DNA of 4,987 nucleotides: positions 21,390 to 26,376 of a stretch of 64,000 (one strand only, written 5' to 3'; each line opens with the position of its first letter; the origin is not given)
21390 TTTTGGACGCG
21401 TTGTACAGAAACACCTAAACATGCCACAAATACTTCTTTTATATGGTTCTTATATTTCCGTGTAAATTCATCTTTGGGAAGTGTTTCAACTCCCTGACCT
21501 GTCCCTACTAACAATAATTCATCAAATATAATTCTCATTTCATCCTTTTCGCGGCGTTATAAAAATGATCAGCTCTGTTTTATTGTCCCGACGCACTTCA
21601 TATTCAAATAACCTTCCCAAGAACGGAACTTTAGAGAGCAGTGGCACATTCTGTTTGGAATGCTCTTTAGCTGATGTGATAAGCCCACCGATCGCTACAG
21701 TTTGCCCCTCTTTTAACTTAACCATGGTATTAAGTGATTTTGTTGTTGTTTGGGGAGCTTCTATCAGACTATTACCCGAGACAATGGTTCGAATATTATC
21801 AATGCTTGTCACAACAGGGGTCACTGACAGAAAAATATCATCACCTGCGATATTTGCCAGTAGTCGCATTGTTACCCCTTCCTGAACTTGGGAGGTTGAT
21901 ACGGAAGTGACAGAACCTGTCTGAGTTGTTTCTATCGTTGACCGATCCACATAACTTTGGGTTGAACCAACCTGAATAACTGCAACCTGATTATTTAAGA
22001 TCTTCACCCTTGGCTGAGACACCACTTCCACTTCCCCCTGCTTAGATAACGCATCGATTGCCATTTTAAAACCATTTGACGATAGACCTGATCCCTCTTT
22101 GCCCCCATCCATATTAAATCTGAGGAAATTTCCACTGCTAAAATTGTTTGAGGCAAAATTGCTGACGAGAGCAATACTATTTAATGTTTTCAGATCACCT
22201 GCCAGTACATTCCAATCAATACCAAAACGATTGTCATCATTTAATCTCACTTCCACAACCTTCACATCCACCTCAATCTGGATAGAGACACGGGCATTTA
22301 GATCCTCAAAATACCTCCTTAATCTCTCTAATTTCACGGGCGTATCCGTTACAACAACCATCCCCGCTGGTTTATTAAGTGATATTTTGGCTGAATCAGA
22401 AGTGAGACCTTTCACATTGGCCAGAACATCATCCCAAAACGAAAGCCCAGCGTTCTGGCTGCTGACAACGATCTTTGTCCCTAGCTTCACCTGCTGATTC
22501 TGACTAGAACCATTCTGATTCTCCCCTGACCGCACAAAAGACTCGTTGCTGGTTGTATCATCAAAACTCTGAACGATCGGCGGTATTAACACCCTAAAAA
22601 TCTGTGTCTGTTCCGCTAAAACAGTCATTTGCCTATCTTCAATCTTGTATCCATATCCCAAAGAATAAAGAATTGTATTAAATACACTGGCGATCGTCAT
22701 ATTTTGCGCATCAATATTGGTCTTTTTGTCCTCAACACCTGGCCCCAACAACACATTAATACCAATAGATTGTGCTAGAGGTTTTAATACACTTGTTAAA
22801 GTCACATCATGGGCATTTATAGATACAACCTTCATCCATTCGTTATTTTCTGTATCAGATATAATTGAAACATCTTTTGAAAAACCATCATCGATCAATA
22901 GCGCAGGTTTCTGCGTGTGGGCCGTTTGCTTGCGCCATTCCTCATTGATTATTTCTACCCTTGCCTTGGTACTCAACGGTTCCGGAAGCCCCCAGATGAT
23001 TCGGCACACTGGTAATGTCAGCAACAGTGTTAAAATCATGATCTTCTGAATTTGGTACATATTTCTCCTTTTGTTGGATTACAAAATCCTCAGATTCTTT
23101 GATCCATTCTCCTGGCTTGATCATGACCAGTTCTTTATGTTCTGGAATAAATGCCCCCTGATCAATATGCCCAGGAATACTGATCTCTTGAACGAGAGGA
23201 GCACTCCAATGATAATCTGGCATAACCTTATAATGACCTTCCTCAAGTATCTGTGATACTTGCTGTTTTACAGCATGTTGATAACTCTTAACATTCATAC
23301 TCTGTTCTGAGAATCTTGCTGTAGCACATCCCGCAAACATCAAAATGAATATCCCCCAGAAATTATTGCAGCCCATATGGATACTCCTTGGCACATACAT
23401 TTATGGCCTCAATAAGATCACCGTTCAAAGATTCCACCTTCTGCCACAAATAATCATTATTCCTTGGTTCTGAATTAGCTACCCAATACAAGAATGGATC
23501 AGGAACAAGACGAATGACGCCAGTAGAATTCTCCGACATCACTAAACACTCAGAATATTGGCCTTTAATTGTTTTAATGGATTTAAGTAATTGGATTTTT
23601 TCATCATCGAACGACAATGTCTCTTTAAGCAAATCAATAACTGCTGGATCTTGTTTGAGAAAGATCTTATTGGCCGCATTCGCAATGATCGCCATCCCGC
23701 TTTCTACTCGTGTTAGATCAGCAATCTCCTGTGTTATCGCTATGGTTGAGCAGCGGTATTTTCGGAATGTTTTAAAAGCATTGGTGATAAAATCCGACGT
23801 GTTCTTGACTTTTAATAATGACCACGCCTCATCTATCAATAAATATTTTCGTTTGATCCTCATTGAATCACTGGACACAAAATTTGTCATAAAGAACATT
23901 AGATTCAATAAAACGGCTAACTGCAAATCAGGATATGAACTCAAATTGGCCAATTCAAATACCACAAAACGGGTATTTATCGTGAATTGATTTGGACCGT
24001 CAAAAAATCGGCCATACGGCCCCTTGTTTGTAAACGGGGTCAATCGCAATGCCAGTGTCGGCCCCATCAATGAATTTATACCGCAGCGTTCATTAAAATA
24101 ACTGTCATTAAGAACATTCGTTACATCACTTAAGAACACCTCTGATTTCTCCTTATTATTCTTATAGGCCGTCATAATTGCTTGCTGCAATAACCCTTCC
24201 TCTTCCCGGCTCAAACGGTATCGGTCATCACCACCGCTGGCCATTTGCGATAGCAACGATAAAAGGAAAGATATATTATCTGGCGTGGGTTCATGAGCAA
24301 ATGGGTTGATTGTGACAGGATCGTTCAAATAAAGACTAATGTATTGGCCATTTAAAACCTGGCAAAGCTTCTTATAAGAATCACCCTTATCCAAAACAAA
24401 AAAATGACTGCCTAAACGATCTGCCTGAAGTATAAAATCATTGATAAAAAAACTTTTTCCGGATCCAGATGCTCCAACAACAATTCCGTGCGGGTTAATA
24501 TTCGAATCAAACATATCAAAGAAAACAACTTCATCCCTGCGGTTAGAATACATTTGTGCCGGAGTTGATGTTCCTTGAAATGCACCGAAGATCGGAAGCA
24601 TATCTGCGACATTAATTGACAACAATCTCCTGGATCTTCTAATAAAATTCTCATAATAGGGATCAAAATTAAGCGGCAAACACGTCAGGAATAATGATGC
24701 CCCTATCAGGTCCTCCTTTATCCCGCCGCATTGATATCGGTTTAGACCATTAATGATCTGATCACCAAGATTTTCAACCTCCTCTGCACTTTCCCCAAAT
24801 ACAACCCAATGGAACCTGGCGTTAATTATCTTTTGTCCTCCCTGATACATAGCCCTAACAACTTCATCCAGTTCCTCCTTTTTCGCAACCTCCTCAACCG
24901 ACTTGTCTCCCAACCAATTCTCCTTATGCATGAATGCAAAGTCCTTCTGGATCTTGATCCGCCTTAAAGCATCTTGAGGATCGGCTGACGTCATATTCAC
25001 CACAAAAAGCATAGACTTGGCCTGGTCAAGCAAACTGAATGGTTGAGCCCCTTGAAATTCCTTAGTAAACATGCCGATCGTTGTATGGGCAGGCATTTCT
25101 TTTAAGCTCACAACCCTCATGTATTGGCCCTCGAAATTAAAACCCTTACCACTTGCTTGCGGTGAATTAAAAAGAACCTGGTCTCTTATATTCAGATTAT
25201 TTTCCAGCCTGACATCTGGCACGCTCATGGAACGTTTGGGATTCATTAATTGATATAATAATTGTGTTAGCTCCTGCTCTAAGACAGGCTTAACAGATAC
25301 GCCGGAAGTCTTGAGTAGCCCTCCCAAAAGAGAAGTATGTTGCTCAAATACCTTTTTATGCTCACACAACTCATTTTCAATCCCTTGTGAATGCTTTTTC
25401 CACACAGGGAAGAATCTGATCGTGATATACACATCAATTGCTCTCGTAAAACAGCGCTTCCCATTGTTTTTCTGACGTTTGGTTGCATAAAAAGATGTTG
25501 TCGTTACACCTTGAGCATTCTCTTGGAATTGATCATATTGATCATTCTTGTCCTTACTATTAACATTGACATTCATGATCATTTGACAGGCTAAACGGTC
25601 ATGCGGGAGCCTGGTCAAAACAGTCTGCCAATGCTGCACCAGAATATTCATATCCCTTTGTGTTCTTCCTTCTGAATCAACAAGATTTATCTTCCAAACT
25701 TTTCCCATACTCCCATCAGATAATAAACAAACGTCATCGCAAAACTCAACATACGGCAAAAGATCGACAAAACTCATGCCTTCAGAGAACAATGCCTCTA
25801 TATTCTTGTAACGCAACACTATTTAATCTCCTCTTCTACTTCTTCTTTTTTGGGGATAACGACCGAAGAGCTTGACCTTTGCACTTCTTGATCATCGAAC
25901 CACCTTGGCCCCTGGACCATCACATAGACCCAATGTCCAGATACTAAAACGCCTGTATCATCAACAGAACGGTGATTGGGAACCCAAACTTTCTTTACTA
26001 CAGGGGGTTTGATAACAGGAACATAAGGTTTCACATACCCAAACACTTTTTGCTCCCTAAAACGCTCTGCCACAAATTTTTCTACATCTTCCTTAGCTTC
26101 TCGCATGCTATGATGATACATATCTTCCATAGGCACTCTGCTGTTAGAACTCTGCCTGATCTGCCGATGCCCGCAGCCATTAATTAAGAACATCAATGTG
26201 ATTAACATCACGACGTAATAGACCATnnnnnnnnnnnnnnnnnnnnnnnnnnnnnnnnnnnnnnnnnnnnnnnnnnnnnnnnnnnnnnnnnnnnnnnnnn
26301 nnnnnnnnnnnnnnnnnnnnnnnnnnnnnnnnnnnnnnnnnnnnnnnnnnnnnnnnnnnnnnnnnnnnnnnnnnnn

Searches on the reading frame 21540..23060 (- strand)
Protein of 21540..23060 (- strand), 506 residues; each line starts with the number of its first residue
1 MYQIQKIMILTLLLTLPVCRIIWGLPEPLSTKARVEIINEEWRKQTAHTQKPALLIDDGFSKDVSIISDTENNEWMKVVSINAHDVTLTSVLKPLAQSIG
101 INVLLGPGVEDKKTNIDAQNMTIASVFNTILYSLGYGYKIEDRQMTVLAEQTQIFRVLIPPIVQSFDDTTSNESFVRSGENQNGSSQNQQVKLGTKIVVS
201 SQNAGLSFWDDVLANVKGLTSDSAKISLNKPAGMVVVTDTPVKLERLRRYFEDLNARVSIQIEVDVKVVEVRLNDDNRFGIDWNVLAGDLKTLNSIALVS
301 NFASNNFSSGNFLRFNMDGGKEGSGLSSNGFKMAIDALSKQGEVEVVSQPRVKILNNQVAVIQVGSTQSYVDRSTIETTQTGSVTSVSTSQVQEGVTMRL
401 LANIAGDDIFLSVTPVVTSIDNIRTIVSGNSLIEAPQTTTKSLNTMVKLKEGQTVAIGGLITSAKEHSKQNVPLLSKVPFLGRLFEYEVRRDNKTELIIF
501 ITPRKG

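Call 7: search_protein_families(library=pfam, proteins=[window:21540-23060:-], max_evalue=0.01)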
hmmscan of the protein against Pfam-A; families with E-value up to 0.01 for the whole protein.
window:21540-23060:- (506 aa): 2 families
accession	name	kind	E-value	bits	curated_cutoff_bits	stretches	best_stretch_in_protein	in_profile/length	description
PF00263.26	Secretin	-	1.8e-34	119.2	27.5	1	337-504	1-166/169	Bacterial type II and III secretion system protein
PF07660.19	STN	-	0.00073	19.7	28.4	1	103-147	3-49/52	Secretin and TonB N terminus short domain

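Call 26: search_protein_families(library=ncbifam, proteins=[window:21540-23060:-], max_evalue=0.1)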
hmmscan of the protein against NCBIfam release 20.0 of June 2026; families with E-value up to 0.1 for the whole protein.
window:21540-23060:- (506 aa): 9 families
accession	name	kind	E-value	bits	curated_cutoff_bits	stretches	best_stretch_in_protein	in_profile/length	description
TIGR02519.1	pilus_MshL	equivalog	3.4e-64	216.7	250.2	1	226-504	1-288/290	pilus (MSHA type) biogenesis protein MshL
TIGR02520.1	pilus_B_mal_scr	equivalog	9.5e-40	136.6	287.65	1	112-503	120-511/513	PilN family type IVB pilus formation outer membrane protein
TIGR02517.1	type_II_gspD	equivalog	1.3e-38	132.9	351.35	1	182-504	281-588/600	type II secretion system secretin GspD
TIGR02515.1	IV_pilus_PilQ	subfamily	2.8e-33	115.5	284.35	1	78-504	3-425/428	type IV pilus secretin PilQ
TIGR02516.1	type_III_yscC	equivalog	3.5e-29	101.7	238.45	1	220-504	195-459/463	type III secretion system outer membrane ring subunit SctC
NF010083.0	PRK13568.1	equivalog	9.5e-25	87.2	554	1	77-504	26-415/419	DNA uptake porin HofQ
NF011873.0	PRK15346.1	equivalog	4.6e-20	71.8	524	1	215-491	227-479/499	EscC/YscC/HrcC family type III secretion system outer membrane ring protein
NF042912.1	Amuc_1098_fam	equivalog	6.2e-20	70.8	750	2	416-502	706-792/805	Amuc_1098 family type IV pilus outer membrane protein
NF007851.2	PRK10560.1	exception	7.7e-19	67.8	598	1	182-504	100-407/412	DNA uptake porin HofQ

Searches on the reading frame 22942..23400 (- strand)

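Call 7: search_protein_families(library=pfam, proteins=[window:22942-23400:-], max_evalue=0.01)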
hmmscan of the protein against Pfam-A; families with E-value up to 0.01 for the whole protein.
window:22942-23400:- (152 aa): 0 families

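Call 26: search_protein_families(library=ncbifam, proteins=[window:22942-23400:-], max_evalue=0.1)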
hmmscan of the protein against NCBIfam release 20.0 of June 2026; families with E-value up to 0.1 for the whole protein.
window:22942-23400:- (152 aa): 1 family
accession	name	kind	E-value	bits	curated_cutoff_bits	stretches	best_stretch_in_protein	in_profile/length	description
NF058647.1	lipo_LytA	equivalog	0.025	14.8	110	1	18-64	10-55/107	acidic lipoprotein LytA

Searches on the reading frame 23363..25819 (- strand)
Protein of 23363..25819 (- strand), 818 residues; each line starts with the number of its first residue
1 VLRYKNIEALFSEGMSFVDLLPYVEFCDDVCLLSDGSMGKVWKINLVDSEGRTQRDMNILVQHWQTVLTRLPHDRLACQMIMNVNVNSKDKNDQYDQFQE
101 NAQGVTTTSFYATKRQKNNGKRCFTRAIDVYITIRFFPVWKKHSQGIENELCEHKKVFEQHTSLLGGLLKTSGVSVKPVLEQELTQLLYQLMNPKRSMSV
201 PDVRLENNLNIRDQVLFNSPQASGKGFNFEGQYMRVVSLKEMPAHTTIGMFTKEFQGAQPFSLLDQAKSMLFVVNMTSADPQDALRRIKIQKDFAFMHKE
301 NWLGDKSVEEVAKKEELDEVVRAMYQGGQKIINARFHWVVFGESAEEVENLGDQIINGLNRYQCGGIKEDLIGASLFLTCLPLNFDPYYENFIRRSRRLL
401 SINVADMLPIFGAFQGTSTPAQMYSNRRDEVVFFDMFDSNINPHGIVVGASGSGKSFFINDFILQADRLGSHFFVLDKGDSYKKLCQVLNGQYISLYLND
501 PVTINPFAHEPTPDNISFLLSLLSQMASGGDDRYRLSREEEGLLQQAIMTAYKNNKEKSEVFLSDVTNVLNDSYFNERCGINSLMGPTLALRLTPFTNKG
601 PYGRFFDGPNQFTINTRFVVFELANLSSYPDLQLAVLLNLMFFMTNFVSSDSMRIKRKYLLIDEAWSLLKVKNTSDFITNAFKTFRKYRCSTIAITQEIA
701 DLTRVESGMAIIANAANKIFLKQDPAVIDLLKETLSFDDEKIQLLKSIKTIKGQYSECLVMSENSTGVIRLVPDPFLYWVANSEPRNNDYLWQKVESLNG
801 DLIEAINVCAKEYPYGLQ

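Call 7: search_protein_families(library=pfam, proteins=[window:23363-25819:-], max_evalue=0.01)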
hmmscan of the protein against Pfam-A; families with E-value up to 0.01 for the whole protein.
window:23363-25819:- (818 aa): 7 families
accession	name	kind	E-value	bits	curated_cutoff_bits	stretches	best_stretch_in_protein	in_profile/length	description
PF19044.6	P-loop_TraG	-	1.2e-40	139.9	25.8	1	442-810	29-410/413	TraG P-loop domain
PF11130.14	TraC_F_IV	-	1.7e-11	44.3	28.1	1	17-385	1-375/375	TraC protein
PF12846.13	AAA_10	-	3e-07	30.3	27.5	1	633-708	219-292/362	AAA-like domain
PF01580.24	FtsK_SpoIIIE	-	8.3e-05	22.6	24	1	430-464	29-61/221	FtsK/SpoIIIE family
PF13401.12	AAA_22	-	0.0011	19.7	27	1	444-493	7-58/130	AAA domain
PF12696.13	TraG-D_C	-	0.0024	18.2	22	1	659-724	3-68/126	TraM recognition site of TraD and TraG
PF10412.15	TrwB_AAD_bind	-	0.0064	15.9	20.5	0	648-725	236-312/387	Type IV secretion-system coupling protein DNA-binding domain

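Call 26: search_protein_families(library=ncbifam, proteins=[window:23363-25819:-], max_evalue=0.1)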
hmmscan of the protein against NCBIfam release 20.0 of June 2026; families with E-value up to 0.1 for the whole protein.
window:23363-25819:- (818 aa): 19 families
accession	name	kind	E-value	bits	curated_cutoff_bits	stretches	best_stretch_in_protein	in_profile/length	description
TIGR02746.1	TraC-F-type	equivalog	4e-110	369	567.05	1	87-812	71-799/800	type IV secretion system protein TraC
TIGR00929.1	VirB4_CagE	subfamily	1.2e-59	202.3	643.1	1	16-765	7-741/792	VirB4 family type IV secretion/conjugal transfer ATPase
NF010278.0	PRK13721.1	subfamily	5e-50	170.3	1177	1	308-796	338-837/874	type IV secretion system protein TraC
TIGR03744.1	traC_PFL_4706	equivalog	5.1e-43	147.1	520.6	3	164-492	182-525/892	conjugative transfer ATPase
NF045971.1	conju_CD1110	equivalog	5e-40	137.5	325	1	155-749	130-719/752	VirB4-like conjugal transfer ATPase, CD1110 family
NF045975.1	VirB4_plasma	equivalog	7.3e-35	119.9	590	1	159-737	242-846/894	Mbov_0397 family ICE element conjugal transfer ATPase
TIGR03783.1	Bac_Flav_CT_G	subfamily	4.4e-26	91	261.55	1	445-749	441-761/829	TraG family conjugative transposon ATPase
NF010447.0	PRK13873.1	equivalog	9.4e-23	80.1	1020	1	151-747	150-731/815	conjugal transfer protein TrbE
NF010473.0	PRK13898.1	equivalog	2e-20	72.5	1050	1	118-726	140-713/801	type IV secretion system ATPase VirB4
NF010404.0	PRK13830.1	subfamily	4.1e-17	61.2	810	2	339-706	349-702/818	conjugal transfer protein TrbE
NF010466.0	PRK13891.1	subfamily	1.6e-10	39.6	1322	1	390-724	428-755/852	conjugal transfer protein TrbE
NF041017.1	DNA_import_CedB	equivalog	4.2e-07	29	700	1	429-704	263-521/590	DNA import protein CedB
NF045973.1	conju_CD1115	equivalog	4.5e-05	22.5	250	1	436-571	18-166/442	VirD4-like conjugal transfer protein, CD1115 family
NF010427.0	PRK13853.1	equivalog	0.00027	18.9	957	1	466-746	455-717/789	type IV secretion system protein VirB4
TIGR03928.1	T7_EssCb_Firm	equivalog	0.0016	16.1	778.4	1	427-464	454-491/1296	type VII secretion protein EssC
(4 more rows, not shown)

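Call 40: find_related_loci(query=window:23363-25819:-, collection=metagenome_contigs, flank=10000)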
Query window:23363-25819:- (818 aa) in metagenome_contigs; peptide patterns used: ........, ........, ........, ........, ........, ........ (x = any residue, [..] = any of these).
27 stretches matched a pattern; 4 encode a relative of the query (tblastn E <= 1e-3); 4 distinct loci.
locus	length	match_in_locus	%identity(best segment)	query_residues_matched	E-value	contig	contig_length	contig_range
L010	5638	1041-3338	58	2-817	0e+0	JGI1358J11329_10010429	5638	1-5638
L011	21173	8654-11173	54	4-818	0e+0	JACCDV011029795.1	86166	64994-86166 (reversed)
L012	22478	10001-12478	66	1-817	0e+0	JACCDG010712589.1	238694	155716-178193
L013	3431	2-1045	74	476-817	2e-171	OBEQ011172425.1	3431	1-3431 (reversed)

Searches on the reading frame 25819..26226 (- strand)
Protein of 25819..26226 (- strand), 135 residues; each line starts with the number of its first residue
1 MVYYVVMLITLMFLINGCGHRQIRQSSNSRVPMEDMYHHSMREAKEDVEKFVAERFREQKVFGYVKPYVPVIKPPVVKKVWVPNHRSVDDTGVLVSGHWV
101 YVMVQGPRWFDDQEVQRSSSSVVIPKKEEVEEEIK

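Call 7: search_protein_families(library=pfam, proteins=[window:25819-26226:-], max_evalue=0.01)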
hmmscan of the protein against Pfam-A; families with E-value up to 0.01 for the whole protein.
window:25819-26226:- (135 aa): 1 family
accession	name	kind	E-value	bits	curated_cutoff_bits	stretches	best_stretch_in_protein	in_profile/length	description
PF09676.15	TraV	-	7.3e-05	24.2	21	1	63-109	83-128/128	Type IV conjugative transfer system lipoprotein (TraV)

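Call 26: search_protein_families(library=ncbifam, proteins=[window:25819-26226:-], max_evalue=0.1)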
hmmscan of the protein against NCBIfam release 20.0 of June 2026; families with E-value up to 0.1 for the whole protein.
window:25819-26226:- (135 aa): 0 families
